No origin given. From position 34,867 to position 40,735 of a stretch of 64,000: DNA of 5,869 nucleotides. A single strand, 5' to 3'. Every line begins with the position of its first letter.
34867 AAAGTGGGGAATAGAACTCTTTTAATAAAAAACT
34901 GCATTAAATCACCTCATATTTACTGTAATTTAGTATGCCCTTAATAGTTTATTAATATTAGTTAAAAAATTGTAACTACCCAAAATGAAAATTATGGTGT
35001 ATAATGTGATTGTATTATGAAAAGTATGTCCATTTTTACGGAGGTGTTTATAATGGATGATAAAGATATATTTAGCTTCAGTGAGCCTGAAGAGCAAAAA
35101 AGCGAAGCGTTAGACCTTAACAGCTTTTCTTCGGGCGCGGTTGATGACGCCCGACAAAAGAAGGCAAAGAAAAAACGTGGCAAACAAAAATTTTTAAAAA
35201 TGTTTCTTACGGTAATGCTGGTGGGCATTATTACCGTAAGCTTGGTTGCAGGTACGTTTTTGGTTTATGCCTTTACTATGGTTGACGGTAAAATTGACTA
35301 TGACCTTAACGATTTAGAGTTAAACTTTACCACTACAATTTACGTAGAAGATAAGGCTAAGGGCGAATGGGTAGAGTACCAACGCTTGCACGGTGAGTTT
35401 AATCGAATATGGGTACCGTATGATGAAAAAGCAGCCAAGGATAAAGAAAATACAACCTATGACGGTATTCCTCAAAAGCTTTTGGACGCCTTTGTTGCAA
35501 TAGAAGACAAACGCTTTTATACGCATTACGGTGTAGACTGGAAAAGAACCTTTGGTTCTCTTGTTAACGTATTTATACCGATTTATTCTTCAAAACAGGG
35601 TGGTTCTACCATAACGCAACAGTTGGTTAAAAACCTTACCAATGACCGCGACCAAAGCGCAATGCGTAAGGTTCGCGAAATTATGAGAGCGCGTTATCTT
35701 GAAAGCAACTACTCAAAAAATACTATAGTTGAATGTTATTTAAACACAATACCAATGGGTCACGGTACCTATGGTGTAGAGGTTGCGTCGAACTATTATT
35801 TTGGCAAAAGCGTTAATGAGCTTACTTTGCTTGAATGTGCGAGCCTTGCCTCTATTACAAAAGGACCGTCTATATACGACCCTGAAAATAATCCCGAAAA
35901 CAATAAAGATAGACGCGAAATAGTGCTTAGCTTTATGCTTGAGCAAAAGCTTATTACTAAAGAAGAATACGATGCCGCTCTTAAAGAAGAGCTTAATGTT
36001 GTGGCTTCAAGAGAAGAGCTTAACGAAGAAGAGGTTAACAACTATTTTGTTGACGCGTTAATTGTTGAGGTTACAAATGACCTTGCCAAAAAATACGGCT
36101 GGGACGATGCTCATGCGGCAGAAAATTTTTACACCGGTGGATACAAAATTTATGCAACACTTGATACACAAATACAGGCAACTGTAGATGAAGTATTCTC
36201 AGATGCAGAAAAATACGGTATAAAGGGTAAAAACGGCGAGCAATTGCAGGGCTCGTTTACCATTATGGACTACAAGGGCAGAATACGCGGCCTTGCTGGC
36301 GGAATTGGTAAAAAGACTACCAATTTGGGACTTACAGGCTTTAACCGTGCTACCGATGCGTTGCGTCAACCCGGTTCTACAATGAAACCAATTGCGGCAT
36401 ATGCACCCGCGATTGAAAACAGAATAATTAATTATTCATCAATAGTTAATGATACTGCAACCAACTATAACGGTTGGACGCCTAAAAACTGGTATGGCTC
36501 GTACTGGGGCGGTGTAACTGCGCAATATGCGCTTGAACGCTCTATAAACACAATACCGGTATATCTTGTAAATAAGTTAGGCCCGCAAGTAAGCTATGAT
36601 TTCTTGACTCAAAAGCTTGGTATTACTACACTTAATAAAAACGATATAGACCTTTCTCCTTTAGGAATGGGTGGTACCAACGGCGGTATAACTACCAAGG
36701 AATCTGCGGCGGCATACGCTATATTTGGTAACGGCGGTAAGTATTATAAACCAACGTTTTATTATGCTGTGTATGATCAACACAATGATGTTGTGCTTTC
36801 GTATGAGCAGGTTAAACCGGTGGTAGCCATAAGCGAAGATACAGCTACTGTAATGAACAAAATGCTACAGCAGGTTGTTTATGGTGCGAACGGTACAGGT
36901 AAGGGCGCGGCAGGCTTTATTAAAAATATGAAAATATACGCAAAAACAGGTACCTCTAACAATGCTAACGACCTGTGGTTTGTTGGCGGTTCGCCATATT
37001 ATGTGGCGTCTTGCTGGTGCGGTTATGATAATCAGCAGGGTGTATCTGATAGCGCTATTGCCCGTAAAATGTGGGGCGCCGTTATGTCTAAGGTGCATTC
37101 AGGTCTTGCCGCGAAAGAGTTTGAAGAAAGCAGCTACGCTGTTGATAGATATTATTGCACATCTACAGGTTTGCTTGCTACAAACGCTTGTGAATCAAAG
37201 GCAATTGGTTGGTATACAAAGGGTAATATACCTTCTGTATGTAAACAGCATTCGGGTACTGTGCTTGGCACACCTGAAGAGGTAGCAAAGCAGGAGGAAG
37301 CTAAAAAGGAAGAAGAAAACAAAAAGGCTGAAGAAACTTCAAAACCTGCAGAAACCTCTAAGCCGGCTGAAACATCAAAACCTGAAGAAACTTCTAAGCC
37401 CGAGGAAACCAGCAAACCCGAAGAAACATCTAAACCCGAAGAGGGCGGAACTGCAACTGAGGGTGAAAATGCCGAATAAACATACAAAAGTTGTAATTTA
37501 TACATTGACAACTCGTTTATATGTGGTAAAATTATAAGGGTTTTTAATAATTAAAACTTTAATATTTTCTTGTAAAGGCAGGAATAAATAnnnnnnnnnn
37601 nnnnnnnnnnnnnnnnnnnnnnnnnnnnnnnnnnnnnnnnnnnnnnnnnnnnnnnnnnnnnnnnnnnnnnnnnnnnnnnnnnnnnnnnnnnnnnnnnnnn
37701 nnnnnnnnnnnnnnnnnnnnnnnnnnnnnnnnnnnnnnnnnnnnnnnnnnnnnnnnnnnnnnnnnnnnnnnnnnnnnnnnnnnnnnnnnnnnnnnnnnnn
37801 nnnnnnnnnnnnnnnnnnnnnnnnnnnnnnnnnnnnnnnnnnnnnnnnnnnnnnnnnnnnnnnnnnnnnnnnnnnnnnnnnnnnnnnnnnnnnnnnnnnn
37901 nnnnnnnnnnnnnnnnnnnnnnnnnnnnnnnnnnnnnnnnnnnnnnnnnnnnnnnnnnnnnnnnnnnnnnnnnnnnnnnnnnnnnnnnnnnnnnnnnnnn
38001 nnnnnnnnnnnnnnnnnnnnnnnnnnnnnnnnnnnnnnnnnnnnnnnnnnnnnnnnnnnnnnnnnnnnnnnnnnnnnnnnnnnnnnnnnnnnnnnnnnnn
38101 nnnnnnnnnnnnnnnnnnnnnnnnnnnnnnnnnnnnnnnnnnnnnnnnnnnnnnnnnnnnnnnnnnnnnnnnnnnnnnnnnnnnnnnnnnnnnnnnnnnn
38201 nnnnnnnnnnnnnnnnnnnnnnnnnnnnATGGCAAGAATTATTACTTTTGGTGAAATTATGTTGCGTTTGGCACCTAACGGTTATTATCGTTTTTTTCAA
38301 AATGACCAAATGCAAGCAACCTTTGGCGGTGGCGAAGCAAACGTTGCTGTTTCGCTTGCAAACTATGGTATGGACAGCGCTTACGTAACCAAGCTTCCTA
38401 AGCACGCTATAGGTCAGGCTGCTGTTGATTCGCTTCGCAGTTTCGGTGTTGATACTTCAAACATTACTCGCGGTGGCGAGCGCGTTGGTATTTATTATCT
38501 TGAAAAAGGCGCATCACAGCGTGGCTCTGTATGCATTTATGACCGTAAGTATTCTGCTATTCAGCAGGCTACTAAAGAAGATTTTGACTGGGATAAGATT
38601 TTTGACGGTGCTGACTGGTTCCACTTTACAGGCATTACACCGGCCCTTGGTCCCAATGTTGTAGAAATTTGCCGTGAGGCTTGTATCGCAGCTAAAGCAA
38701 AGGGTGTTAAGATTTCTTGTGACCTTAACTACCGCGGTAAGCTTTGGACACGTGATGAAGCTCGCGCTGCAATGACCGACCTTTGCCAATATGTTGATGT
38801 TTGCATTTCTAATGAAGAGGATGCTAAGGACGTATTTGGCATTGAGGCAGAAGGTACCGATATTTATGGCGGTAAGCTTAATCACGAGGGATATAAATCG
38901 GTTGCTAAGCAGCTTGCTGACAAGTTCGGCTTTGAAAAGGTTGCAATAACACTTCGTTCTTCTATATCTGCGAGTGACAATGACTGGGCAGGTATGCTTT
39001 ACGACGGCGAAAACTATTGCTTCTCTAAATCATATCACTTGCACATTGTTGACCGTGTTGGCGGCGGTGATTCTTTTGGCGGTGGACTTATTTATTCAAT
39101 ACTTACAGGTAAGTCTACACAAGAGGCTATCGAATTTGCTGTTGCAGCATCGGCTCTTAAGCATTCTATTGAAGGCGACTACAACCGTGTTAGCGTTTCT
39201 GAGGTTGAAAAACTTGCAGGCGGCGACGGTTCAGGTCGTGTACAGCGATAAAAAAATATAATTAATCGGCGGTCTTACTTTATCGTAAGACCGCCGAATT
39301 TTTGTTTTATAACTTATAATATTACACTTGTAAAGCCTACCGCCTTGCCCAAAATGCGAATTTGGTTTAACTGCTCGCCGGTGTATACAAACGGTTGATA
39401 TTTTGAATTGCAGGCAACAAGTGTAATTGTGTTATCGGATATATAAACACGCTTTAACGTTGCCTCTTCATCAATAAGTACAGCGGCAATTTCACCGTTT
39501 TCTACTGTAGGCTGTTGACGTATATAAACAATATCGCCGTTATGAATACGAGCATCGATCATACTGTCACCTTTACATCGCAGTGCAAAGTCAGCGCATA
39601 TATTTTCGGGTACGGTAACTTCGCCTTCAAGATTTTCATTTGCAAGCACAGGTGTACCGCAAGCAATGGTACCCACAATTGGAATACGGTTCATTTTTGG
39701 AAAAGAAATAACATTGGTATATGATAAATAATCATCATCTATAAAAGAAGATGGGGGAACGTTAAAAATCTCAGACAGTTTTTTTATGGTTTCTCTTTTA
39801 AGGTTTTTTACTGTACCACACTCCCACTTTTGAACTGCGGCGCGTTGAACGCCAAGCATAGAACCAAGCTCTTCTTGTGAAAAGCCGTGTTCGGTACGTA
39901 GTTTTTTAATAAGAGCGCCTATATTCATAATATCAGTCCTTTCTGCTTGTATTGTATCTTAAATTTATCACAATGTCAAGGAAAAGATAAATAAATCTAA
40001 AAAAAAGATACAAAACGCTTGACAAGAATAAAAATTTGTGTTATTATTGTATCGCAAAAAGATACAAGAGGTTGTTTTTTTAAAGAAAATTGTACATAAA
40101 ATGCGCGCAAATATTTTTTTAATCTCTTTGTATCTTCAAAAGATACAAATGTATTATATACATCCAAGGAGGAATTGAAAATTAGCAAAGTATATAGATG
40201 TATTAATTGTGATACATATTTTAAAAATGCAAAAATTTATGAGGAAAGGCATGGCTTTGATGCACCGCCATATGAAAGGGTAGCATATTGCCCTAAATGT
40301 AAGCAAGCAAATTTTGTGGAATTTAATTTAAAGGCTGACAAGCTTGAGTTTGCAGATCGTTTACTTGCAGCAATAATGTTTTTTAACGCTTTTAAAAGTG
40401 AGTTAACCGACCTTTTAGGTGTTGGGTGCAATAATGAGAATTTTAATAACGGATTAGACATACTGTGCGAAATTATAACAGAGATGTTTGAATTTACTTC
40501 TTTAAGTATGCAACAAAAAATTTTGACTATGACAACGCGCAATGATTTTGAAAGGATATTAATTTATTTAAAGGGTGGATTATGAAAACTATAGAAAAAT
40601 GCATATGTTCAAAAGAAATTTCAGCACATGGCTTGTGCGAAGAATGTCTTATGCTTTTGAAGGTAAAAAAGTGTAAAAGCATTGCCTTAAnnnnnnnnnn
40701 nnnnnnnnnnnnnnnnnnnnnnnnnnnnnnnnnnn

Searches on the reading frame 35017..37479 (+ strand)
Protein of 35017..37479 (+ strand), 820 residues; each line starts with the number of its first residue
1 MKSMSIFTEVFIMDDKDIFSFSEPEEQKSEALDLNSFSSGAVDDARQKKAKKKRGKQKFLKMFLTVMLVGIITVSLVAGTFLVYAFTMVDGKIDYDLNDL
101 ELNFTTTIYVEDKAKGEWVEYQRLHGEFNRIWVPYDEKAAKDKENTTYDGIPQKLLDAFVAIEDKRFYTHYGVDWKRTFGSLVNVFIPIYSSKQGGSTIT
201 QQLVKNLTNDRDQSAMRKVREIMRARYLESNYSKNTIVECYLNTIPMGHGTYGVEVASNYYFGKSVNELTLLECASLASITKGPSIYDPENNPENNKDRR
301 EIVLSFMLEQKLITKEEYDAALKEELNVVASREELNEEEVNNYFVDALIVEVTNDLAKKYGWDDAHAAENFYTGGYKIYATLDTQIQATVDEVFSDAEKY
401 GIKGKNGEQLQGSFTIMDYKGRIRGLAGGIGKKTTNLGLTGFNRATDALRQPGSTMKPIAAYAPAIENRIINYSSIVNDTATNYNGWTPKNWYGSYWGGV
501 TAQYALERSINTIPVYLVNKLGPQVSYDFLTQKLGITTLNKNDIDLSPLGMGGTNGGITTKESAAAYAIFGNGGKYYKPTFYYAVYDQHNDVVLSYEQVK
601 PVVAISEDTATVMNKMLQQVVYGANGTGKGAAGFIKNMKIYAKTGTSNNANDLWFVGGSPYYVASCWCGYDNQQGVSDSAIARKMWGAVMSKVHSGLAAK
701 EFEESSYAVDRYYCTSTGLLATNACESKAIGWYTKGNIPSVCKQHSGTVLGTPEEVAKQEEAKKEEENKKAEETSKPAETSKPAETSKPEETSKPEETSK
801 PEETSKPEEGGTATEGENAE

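Call 20: search_protein_families(library=pfam, proteins=[window:35017-37479:+], max_evalue=0.001)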
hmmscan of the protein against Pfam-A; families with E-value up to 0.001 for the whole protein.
window:35017-37479:+ (820 aa): 2 families
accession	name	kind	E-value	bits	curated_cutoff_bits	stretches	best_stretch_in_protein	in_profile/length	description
PF00912.28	Transgly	-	5.8e-57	192.4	27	1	140-307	11-177/178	Transglycosylase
PF00905.27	Transpeptidase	-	4.9e-23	82.2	22.1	1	414-660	3-266/299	Penicillin binding protein transpeptidase domain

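Call 21: search_protein_families(library=phrogs, proteins=[window:35017-37479:+], max_evalue=0.001)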
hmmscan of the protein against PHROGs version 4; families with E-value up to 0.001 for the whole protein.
window:35017-37479:+ (820 aa): 1 family
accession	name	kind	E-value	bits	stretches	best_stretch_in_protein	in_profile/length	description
phrog_33002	-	unknown function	4.4e-33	115.5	2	147-307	104-277/765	-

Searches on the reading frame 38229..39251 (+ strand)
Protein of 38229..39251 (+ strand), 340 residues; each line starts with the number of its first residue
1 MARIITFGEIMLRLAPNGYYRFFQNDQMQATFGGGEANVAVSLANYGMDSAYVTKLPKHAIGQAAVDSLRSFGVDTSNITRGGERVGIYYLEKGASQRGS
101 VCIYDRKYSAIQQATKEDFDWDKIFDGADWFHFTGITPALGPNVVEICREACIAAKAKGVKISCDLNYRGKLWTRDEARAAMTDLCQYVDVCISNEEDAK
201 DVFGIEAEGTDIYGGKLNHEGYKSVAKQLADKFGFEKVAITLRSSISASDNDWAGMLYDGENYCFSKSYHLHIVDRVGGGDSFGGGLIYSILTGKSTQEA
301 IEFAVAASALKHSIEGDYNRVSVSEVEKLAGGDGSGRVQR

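Call 20: search_protein_families(library=pfam, proteins=[window:38229-39251:+], max_evalue=0.001)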
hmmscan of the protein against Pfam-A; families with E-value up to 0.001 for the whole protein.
window:38229-39251:+ (340 aa): 1 family
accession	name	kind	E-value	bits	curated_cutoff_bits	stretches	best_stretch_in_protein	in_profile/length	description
PF00294.29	PfkB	-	4.1e-33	115.5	25.8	1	1-316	1-294/302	pfkB family carbohydrate kinase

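Call 21: search_protein_families(library=phrogs, proteins=[window:38229-39251:+], max_evalue=0.001)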
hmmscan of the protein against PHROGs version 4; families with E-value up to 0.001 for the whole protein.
window:38229-39251:+ (340 aa): 2 families
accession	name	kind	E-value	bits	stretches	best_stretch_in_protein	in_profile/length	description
phrog_15334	-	unknown function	1.8e-16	61.3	1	1-301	1-282/323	-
phrog_8133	-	unknown function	0.00043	20.7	0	255-329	174-244/246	-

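Call 83: find_related_loci(query=window:38229-39251:+, collection=metagenome_contigs, flank=10000)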
Query window:38229-39251:+ (340 aa) in metagenome_contigs; peptide patterns used: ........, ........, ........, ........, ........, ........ (x = any residue, [..] = any of these).
600 stretches matched a pattern (row limit reached: there are more); 551 encode a relative of the query (tblastn E <= 1e-3); the best 80 are kept; 80 distinct loci.
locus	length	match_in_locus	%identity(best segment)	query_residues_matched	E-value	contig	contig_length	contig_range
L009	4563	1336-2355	93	1-340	0e+0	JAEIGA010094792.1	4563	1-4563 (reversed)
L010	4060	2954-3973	92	1-340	0e+0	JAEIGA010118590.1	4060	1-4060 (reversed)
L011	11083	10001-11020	88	1-340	0e+0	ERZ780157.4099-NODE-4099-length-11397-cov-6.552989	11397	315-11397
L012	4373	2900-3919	90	1-340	0e+0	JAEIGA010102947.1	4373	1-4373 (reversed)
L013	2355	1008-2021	92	3-340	0e+0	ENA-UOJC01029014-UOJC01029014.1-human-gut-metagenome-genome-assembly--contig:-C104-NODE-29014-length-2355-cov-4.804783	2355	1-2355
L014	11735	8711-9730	90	1-340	0e+0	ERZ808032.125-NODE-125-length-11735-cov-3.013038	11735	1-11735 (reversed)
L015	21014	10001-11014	91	3-340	0e+0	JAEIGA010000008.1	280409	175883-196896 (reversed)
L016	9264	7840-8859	90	1-340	0e+0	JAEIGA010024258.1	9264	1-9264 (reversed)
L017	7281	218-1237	89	1-340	0e+0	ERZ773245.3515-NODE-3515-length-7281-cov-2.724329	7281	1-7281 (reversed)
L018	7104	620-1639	88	1-340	0e+0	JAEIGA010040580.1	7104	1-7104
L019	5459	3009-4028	89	1-340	0e+0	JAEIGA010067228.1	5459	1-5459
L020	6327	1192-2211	89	1-340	0e+0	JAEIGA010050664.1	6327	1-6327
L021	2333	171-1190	87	1-340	0e+0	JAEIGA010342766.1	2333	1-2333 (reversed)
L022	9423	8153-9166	88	3-340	0e+0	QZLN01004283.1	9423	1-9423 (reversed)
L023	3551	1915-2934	89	1-340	0e+0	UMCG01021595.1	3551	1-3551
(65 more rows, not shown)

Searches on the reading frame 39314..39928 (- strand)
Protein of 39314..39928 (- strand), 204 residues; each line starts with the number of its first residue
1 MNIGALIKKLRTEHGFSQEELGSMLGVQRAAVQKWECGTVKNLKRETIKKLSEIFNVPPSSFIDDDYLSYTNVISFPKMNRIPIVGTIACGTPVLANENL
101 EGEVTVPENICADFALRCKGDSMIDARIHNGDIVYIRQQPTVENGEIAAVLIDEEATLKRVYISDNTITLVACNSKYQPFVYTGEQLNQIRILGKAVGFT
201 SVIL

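Call 64: search_protein_families(library=pfam, proteins=[window:39314-39928:-], max_evalue=0.01)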
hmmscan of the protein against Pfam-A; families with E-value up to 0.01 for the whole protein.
window:39314-39928:- (204 aa): 5 families
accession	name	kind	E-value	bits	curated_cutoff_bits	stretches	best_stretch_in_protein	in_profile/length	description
PF00717.28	Peptidase_S24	-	2.1e-26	92.3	23.3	1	83-197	1-116/116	Peptidase S24-like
PF01381.28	HTH_3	-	4.1e-12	46.4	23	1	7-60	1-53/55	Helix-turn-helix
PF12844.13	HTH_19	-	3.4e-08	33.7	30.2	1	4-63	1-59/64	Helix-turn-helix domain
PF13560.12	HTH_31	-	3.3e-06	27.8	27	1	3-59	2-58/64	Helix-turn-helix domain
PF13443.12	HTH_26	-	1.1e-05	26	22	1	7-60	2-55/63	Cro/C1-type HTH DNA-binding domain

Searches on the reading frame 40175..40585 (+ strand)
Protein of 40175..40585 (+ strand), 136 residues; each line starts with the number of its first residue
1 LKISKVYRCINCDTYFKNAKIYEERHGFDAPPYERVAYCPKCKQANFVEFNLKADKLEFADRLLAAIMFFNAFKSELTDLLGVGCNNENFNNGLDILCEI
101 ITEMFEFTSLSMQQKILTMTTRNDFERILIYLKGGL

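Call 64: search_protein_families(library=pfam, proteins=[window:40175-40585:+], max_evalue=0.01)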
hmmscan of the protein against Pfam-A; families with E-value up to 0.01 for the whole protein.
window:40175-40585:+ (136 aa): 1 family
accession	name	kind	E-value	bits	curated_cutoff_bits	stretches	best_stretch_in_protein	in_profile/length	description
PF24444.1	DUF7563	-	0.0069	16.3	27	0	5-15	25-35/39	Family of unknown function (DUF7563)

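Call 95: search_protein_families(library=phrogs, proteins=[window:40175-40585:+], max_evalue=0.01)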
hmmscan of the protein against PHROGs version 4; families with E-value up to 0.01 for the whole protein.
window:40175-40585:+ (136 aa): 0 families
